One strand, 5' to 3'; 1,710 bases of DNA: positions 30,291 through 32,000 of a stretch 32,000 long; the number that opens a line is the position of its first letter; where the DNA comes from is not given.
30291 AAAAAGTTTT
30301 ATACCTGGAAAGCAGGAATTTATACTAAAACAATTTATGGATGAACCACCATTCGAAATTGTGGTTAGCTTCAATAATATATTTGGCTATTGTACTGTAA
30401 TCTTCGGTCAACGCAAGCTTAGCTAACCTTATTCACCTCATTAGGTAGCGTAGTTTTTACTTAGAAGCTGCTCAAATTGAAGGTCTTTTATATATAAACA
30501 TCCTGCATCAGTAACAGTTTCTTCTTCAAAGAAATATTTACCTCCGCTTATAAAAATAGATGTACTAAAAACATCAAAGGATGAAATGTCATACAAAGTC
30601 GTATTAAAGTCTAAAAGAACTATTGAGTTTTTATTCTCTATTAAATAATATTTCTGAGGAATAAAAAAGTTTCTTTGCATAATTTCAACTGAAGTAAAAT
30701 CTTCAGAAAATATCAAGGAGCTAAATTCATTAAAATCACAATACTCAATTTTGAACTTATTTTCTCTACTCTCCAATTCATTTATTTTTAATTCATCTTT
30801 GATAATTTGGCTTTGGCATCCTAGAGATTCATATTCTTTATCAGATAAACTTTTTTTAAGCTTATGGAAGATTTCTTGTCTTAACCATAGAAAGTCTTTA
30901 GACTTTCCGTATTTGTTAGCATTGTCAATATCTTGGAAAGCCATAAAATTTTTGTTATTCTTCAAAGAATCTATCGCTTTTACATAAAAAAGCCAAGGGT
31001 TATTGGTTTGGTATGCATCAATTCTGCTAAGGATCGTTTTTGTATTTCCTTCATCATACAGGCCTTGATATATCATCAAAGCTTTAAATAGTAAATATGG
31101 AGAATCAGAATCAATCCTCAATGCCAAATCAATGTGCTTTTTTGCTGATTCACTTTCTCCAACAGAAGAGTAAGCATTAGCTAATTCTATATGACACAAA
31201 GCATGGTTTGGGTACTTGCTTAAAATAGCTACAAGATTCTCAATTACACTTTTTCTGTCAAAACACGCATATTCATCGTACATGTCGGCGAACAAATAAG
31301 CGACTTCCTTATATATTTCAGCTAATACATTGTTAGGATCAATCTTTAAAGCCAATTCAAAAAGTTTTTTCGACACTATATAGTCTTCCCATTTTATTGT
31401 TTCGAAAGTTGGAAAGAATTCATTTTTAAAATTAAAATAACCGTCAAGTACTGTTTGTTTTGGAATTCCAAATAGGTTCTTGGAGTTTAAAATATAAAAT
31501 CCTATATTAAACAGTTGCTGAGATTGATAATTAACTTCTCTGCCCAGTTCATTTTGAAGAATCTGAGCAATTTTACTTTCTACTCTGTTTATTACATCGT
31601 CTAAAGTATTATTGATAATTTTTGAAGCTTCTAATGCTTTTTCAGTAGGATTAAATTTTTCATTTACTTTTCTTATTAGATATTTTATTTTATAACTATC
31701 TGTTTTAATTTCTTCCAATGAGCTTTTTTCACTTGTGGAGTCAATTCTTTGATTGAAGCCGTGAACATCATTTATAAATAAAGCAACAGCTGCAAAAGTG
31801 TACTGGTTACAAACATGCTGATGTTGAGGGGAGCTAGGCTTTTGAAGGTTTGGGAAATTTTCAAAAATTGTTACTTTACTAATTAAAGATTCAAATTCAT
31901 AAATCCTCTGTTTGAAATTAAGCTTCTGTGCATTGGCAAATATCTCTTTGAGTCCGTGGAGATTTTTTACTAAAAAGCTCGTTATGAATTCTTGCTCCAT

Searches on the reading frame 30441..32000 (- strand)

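Call 8: search_protein_families(library=pfam, proteins=[window:30441-32000:-], max_evalue=0.001)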
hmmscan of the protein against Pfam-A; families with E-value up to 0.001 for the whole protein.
window:30441-32000:- (519 aa): 5 families
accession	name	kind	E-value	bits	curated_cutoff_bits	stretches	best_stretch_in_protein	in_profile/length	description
PF13181.12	TPR_8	-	0.00013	22.3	25.7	0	272-299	6-33/34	Tetratricopeptide repeat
PF14559.12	TPR_19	-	0.00019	22.1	25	0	253-303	11-62/68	Tetratricopeptide repeat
PF07719.23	TPR_2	-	0.00033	21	27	0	267-299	1-33/34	Tetratricopeptide repeat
PF00515.34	TPR_1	-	0.00047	20.3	27.8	0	268-299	2-33/34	Tetratricopeptide repeat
PF13431.12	TPR_17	-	0.00072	20.1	24.4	0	259-287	5-33/34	Tetratricopeptide repeat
